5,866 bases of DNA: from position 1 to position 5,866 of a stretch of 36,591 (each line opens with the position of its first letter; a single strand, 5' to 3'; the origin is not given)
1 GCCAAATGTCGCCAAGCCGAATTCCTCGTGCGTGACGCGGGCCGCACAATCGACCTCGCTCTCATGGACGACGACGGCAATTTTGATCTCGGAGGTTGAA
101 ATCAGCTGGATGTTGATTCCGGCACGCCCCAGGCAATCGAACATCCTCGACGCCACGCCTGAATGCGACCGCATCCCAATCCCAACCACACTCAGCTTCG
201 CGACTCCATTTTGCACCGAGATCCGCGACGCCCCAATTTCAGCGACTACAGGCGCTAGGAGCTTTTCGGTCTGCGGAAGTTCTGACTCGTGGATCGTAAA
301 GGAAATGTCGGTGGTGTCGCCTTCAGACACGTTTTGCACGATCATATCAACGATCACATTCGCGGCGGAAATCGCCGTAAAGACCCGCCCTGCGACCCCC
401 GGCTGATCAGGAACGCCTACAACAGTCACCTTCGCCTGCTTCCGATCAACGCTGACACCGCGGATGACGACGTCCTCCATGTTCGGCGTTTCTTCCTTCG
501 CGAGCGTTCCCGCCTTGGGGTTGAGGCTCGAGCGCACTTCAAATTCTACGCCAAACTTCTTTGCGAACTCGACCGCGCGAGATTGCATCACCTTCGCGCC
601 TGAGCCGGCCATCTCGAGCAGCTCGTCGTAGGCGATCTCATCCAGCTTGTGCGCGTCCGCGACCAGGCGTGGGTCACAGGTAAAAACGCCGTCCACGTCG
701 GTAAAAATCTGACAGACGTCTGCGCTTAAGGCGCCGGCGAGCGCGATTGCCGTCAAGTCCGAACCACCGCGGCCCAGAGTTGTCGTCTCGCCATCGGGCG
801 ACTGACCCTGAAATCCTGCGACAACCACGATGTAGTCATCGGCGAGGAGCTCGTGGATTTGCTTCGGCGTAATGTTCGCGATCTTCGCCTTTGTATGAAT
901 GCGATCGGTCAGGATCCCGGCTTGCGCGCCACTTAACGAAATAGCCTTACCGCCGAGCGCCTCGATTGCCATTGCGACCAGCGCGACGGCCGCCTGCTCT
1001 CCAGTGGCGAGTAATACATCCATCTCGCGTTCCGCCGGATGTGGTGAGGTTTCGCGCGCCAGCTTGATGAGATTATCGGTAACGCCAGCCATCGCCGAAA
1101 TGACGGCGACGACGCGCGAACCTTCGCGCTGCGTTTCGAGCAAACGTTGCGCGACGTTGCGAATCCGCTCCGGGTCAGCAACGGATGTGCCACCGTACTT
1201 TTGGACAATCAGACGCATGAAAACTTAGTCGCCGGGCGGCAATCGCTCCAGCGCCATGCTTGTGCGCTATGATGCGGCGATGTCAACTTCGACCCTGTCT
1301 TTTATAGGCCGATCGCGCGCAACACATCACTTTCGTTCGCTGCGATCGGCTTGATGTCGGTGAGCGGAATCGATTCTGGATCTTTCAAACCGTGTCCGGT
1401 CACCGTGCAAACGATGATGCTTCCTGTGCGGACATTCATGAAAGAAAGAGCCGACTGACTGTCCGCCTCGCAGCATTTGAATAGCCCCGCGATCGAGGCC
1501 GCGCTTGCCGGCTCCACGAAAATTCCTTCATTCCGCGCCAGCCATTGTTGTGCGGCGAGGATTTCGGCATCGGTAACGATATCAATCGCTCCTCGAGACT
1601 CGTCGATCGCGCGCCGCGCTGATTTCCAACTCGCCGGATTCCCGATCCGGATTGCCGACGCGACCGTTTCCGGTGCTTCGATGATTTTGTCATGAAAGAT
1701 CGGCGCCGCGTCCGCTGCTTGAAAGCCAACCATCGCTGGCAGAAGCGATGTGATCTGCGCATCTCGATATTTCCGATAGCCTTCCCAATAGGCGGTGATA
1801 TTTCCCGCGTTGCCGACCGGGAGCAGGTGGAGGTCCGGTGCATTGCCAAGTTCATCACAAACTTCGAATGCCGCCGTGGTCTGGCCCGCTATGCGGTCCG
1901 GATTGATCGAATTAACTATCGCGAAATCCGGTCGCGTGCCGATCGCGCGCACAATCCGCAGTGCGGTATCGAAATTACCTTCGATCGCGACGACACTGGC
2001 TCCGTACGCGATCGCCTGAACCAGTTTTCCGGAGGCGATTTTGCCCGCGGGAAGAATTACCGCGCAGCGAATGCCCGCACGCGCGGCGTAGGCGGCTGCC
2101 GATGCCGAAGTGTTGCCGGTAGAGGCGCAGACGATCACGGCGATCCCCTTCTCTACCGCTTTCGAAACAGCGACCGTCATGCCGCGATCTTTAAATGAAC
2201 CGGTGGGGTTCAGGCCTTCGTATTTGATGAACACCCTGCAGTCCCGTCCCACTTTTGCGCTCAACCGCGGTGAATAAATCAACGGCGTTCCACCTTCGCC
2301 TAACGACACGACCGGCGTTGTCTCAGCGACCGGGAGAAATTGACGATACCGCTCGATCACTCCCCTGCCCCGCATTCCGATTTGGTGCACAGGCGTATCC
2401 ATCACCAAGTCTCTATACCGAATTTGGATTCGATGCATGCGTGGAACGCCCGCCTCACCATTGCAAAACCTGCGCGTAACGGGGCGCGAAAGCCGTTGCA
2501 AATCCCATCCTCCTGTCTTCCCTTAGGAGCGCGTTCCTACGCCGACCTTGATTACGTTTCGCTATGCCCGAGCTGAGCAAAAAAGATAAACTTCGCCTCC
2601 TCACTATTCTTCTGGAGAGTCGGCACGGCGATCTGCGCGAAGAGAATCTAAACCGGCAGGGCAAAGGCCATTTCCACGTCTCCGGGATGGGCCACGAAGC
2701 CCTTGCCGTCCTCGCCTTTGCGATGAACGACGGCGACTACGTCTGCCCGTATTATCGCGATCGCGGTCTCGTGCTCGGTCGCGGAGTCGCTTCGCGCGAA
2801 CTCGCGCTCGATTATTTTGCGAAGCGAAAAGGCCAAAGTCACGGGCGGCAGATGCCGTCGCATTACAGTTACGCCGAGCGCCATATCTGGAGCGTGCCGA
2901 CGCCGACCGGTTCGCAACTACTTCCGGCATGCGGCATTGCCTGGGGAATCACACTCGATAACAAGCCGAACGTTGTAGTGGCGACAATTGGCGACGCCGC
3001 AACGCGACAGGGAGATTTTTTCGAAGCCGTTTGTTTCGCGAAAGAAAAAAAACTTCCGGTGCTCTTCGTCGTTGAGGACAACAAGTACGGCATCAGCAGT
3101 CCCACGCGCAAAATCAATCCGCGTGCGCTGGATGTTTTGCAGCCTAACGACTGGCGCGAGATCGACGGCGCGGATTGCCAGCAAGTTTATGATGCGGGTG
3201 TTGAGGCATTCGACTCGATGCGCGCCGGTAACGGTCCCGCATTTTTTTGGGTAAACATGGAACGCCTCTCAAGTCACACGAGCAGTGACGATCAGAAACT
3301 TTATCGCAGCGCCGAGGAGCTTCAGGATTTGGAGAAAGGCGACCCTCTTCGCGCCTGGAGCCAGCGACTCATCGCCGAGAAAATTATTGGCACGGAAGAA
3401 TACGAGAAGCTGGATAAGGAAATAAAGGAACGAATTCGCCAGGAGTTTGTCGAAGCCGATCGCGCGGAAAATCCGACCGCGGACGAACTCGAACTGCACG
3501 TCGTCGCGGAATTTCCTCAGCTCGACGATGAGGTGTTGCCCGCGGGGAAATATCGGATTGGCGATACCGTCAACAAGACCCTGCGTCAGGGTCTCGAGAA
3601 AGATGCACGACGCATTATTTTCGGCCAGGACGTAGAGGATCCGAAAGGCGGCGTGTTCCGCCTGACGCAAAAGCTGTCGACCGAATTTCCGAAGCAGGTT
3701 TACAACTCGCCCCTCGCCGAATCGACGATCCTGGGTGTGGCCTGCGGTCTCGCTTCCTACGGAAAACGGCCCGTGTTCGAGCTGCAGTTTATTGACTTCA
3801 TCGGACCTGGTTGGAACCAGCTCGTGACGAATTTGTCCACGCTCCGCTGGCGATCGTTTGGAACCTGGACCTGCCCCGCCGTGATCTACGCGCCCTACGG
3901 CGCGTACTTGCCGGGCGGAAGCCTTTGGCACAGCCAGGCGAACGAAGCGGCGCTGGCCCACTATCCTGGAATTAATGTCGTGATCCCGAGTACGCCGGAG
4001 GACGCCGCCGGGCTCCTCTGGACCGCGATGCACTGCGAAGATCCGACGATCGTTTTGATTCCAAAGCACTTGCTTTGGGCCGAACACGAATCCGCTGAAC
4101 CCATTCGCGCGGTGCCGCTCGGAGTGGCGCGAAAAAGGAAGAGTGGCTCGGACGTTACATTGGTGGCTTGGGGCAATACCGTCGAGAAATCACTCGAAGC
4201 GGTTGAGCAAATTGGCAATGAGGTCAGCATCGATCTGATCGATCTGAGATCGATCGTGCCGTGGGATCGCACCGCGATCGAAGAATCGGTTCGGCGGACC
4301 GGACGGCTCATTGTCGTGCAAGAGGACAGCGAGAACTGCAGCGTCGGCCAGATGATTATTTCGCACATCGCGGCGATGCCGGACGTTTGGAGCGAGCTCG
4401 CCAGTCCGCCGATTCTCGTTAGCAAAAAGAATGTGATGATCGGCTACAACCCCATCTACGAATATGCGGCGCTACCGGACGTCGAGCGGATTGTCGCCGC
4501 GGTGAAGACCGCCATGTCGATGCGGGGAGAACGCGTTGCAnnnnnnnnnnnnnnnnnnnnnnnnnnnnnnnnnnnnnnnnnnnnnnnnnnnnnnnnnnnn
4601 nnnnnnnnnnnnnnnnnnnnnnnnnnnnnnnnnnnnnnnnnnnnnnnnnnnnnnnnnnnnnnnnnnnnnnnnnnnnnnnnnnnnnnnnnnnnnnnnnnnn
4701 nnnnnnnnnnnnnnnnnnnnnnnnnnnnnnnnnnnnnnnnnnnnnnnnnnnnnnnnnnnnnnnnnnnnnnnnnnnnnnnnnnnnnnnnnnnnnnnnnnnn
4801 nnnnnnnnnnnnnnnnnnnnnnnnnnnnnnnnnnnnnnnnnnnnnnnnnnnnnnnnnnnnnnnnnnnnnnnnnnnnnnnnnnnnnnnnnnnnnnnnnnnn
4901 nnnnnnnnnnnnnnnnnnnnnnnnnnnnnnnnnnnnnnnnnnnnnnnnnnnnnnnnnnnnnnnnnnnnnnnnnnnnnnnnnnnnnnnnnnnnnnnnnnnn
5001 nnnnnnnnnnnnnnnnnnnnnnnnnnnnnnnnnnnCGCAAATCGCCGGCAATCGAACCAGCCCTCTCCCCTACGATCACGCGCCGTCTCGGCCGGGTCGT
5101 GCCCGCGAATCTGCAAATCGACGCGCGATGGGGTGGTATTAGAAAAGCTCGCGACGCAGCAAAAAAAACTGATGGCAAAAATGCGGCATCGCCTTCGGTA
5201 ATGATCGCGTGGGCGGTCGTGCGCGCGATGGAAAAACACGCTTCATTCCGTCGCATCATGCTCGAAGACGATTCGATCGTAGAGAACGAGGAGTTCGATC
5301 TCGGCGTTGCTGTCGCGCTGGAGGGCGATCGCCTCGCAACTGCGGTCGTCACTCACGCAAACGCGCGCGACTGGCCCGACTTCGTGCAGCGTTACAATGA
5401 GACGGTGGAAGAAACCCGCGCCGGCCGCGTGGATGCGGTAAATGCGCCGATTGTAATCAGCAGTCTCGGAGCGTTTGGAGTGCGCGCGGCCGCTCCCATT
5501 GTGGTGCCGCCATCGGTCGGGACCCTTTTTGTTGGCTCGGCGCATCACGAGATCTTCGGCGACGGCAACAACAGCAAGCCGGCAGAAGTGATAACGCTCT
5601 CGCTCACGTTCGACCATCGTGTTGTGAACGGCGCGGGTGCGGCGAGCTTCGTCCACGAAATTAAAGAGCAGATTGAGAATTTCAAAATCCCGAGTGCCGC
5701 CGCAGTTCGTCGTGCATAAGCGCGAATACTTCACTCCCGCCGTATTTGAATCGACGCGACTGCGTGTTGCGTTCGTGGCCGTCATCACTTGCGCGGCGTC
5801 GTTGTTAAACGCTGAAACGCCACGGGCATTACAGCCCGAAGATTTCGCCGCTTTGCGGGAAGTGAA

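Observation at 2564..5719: Whole 2-oxoacid dehydrogenase catalytic chain (E1alpha-E1beta-lipoyl-E2 core) fused into one 1051-aa protein, with no subunit-binding domain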

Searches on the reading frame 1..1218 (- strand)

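Call 46: search_protein_families(library=pfam, proteins=[window:1-1218:-], max_evalue=0.00001)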
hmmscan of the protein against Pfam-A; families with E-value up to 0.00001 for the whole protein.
window:1-1218:- (406 aa): 4 families
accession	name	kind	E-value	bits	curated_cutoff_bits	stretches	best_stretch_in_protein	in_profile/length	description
PF00696.33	AA_kinase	-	1.8e-49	169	24.9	1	3-225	2-229/234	Amino acid kinase family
PF22468.2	ACT_9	-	1.4e-33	114.9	27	2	342-400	1-61/61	ACT domain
PF01842.31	ACT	-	4e-16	58.9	27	1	265-321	3-61/66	ACT domain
PF13840.12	ACT_7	-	1.3e-14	54.2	27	1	335-395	2-62/65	ACT domain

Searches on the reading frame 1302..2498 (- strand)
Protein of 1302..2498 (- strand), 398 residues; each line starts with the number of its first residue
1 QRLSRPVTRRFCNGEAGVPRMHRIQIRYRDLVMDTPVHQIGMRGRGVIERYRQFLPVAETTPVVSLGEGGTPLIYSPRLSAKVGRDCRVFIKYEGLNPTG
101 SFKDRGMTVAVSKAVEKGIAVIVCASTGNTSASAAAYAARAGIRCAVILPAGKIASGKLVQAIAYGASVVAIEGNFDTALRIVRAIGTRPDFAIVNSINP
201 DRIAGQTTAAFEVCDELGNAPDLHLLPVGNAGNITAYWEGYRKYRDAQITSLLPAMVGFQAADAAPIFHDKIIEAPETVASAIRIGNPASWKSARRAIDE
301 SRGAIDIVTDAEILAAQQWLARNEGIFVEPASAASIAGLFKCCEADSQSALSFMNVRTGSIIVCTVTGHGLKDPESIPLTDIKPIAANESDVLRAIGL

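Call 9: search_protein_families(library=pfam, proteins=[window:1302-2498:-], max_evalue=0.001)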
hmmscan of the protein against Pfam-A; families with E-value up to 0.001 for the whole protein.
window:1302-2498:- (398 aa): 1 family
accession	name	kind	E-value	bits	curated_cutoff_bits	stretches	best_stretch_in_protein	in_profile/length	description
PF00291.31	PALP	-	2.8e-69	234.1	35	1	64-344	1-279/295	Pyridoxal-phosphate dependent enzyme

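Call 11: search_protein_families(library=ncbifam, proteins=[window:1302-2498:-], max_evalue=1e-10)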
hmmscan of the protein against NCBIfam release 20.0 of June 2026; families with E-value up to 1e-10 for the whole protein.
window:1302-2498:- (398 aa): 31 families (the best 25 are shown)
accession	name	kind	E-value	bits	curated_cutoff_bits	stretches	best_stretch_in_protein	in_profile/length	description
TIGR00260.1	thrC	equivalog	9.2e-93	311.1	167.1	1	48-375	1-340/340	threonine synthase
NF004170.0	PRK05638.1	equivalog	1.1e-56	192.3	421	1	43-373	42-358/442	threonine synthase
NF006050.0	PRK08197.1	equivalog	8.1e-54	182.9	303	1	48-378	58-389/406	threonine synthase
NF006205.0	PRK08329.1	equivalog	7.2e-37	127.2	358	1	48-372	43-345/347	threonine synthase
NF004996.0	PRK06381.1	equivalog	8.2e-36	123.6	266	1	69-359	14-316/319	threonine synthase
NF005035.0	PRK06450.1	equivalog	4.7e-34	117.7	301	1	62-347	50-326/338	threonine synthase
TIGR01127.1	ilvA_1Cterm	equivalog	2.2e-22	79.6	378.75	1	71-341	1-267/380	threonine ammonia-lyase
NF006390.0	PRK08639.1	equivalog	2.5e-22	79.4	421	1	71-368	26-312/418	threonine ammonia-lyase IlvA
NF005600.0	PRK07334.1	equivalog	1.6e-21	76.4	496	1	71-342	29-294/408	threonine ammonia-lyase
NF006094.0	PRK08246.1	subfamily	2.8e-21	76.2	331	1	83-340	34-283/310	serine/threonine dehydratase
NF045641.2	BHydaspDhtseBhcB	equivalog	9.4e-21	74.2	550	1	71-344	21-289/312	beta-hydroxyaspartate dehydratase BhcB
NF005680.0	PRK07476.1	equivalog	4.8e-20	71.8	413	1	71-341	24-292/326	hydroxyectoine utilization dehydratase EutB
TIGR02079.1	THD1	equivalog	8.9e-20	70.8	440.55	1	71-343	17-290/410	threonine ammonia-lyase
NF005292.0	PRK06815.1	equivalog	3.3e-19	69.1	371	1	71-344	22-292/320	threonine/serine dehydratase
NF005454.0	PRK07048.1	equivalog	1.6e-18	67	452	1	71-344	26-295/324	threo-3-hydroxy-L-aspartate ammonia-lyase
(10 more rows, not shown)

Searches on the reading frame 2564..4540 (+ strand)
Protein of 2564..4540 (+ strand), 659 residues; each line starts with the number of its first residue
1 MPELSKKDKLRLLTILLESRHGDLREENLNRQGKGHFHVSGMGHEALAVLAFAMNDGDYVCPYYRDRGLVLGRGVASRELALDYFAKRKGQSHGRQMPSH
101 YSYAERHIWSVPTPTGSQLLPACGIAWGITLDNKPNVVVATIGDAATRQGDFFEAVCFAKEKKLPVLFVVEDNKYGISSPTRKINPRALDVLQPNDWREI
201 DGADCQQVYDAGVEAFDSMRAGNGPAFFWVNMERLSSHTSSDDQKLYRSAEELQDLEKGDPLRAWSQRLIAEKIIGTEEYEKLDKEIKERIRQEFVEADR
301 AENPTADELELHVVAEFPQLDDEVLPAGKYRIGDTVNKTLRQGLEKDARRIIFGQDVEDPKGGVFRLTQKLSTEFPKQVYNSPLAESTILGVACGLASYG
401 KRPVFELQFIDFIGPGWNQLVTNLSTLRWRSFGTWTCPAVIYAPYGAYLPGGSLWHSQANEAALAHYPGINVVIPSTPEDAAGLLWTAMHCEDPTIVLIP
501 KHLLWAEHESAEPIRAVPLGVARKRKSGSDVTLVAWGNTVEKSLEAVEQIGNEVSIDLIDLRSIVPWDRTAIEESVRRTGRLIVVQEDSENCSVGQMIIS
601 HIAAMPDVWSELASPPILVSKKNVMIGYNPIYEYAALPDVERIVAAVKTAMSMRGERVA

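Call 38: search_solved_structures(query=window:2564-4540:+, max_evalue=1e-10, show_alignments=0)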
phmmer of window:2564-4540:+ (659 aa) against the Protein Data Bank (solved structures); distinct sequences matched with E-value up to 1e-10: 41.
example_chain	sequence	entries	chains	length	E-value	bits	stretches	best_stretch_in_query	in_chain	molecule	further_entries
1um9_B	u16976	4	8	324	9.2e-60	206.3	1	335-651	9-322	2-oxo acid dehydrogenase beta subunit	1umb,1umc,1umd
1ik6_A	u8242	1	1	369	8.6e-58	199.7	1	321-651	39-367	pyruvate dehydrogenase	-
1qs0_B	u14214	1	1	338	1.2e-49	172.8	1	342-651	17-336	2-OXOISOVALERATE DEHYDROGENASE BETA-SUBUNIT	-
2bp7_B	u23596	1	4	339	1.2e-49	172.8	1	342-651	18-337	2-OXOISOVALERATE DEHYDROGENASE BETA SUBUNIT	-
1dtw_B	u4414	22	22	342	4.6e-48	167.6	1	329-587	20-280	BRANCHED-CHAIN ALPHA-KETO ACID DEHYDROGENASE BETA SUBUNIT | 2-OXOISOVALERATE DEHYDROGENASE BETA SUBUNIT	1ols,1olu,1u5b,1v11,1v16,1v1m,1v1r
2j9f_B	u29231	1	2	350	4.7e-48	167.6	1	329-588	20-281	2-OXOISOVALERATE DEHYDROGENASE BETA SUBUNIT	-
3duf_B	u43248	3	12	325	8.8e-48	166.7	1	336-647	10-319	Pyruvate dehydrogenase E1 component subunit beta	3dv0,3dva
1w85_B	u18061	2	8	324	9e-48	166.6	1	336-647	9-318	PYRUVATE DEHYDROGENASE E1 COMPONENT, BETA SUBUNIT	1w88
1olx_B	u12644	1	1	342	1.1e-46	163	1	329-587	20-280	2-OXOISOVALERATE DEHYDROGENASE BETA SUBUNIT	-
1um9_A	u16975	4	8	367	8e-38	133.8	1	8-302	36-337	2-oxo acid dehydrogenase alpha subunit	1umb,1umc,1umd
6cer_B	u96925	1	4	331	1.2e-33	120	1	332-651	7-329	Pyruvate dehydrogenase E1 component subunit beta, mitochondrial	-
1ni4_B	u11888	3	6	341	1.2e-33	119.9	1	331-651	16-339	Pyruvate dehydrogenase E1 component: Beta subunit | Pyruvate dehydrogenase E1 component subunit beta | Pyruvate dehydrogenase E1 component subunit beta, mitocho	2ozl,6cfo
3exe_B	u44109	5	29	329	1.3e-33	119.9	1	332-651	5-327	Pyruvate dehydrogenase E1 component subunit beta, mitochondrial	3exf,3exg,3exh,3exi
1w85_A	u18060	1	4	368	1.4e-32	116.4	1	1-309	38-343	PYRUVATE DEHYDROGENASE E1 COMPONENT, ALPHA SUBUNIT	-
3duf_A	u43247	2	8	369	1.4e-32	116.4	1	1-309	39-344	Pyruvate dehydrogenase E1 component subunit alpha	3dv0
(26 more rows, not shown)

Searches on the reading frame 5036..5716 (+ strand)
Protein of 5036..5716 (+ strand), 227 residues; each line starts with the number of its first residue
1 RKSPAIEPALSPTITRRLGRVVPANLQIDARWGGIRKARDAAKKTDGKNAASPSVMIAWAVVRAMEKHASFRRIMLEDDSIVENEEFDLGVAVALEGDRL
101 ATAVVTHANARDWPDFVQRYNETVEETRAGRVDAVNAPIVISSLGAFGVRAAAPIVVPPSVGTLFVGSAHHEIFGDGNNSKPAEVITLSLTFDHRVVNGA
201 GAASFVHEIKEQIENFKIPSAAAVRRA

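Call 37: search_solved_structures(query=window:5036-5716:+, max_evalue=0.001, show_alignments=4)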
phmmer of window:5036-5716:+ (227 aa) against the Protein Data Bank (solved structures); distinct sequences matched with E-value up to 0.001: 44.
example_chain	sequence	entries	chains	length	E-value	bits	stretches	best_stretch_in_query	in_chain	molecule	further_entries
4n72_A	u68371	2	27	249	2e-12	50.6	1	40-213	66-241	Pyruvate dehydrogenase (Dihydrolipoyltransacetylase component) | Dihydrolipoyllysine-residue acetyltransferase component of pyruvate dehydrogenase complex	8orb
8osy_A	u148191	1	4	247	2e-12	50.5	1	40-213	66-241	Dihydrolipoyllysine-residue acetyltransferase component of pyruvate dehydrogenase complex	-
1eaa_A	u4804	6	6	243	3e-12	49.9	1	42-211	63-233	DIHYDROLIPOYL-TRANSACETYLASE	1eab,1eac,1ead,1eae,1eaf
1b5s_A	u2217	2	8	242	9.1e-12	48.4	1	59-213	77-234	DIHYDROLIPOAMIDE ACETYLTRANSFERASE | Dihydrolipoyllysine-residue acetyltransferase component of pyruvate dehydrogenase complex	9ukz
7b9k_A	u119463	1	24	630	1.2e-11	48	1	40-213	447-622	Dihydrolipoyllysine-residue acetyltransferase component of pyruvate dehydrogenase complex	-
1dpd_A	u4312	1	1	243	1.5e-11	47.6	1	79-211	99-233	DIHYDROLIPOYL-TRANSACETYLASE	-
3duf_I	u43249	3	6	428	2.1e-11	47.2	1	60-213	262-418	Dihydrolipoyllysine-residue acetyltransferase component of pyruvate dehydrogenase complex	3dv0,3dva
1dpc_A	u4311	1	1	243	3e-11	46.7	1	79-211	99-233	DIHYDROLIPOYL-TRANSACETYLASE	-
8eqn_A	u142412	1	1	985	1.4e-10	44.5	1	60-213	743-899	BG505 UFO-E2p-L4P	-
1dpb_A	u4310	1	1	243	2e-10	44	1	79-211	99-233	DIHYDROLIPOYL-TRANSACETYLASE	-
6zzm_A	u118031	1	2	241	7.4e-10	42.1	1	62-216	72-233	Dihydrolipoamide acetyltransferase component of pyruvate dehydrogenase complex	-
8x03_A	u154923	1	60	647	1.2e-09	41.4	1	25-214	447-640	Acetyltransferase component of pyruvate dehydrogenase complex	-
9j1w_A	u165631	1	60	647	1.3e-09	41.4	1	25-214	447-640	Acetyltransferase component of pyruvate dehydrogenase complex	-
6zzi_A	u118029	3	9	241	2.5e-09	40.4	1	59-215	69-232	Dihydrolipoyllysine-residue acetyltransferase component of pyruvate dehydrogenase complex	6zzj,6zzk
3b8k_A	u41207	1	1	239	2.7e-09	40.3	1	25-214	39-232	Dihydrolipoyllysine-residue acetyltransferase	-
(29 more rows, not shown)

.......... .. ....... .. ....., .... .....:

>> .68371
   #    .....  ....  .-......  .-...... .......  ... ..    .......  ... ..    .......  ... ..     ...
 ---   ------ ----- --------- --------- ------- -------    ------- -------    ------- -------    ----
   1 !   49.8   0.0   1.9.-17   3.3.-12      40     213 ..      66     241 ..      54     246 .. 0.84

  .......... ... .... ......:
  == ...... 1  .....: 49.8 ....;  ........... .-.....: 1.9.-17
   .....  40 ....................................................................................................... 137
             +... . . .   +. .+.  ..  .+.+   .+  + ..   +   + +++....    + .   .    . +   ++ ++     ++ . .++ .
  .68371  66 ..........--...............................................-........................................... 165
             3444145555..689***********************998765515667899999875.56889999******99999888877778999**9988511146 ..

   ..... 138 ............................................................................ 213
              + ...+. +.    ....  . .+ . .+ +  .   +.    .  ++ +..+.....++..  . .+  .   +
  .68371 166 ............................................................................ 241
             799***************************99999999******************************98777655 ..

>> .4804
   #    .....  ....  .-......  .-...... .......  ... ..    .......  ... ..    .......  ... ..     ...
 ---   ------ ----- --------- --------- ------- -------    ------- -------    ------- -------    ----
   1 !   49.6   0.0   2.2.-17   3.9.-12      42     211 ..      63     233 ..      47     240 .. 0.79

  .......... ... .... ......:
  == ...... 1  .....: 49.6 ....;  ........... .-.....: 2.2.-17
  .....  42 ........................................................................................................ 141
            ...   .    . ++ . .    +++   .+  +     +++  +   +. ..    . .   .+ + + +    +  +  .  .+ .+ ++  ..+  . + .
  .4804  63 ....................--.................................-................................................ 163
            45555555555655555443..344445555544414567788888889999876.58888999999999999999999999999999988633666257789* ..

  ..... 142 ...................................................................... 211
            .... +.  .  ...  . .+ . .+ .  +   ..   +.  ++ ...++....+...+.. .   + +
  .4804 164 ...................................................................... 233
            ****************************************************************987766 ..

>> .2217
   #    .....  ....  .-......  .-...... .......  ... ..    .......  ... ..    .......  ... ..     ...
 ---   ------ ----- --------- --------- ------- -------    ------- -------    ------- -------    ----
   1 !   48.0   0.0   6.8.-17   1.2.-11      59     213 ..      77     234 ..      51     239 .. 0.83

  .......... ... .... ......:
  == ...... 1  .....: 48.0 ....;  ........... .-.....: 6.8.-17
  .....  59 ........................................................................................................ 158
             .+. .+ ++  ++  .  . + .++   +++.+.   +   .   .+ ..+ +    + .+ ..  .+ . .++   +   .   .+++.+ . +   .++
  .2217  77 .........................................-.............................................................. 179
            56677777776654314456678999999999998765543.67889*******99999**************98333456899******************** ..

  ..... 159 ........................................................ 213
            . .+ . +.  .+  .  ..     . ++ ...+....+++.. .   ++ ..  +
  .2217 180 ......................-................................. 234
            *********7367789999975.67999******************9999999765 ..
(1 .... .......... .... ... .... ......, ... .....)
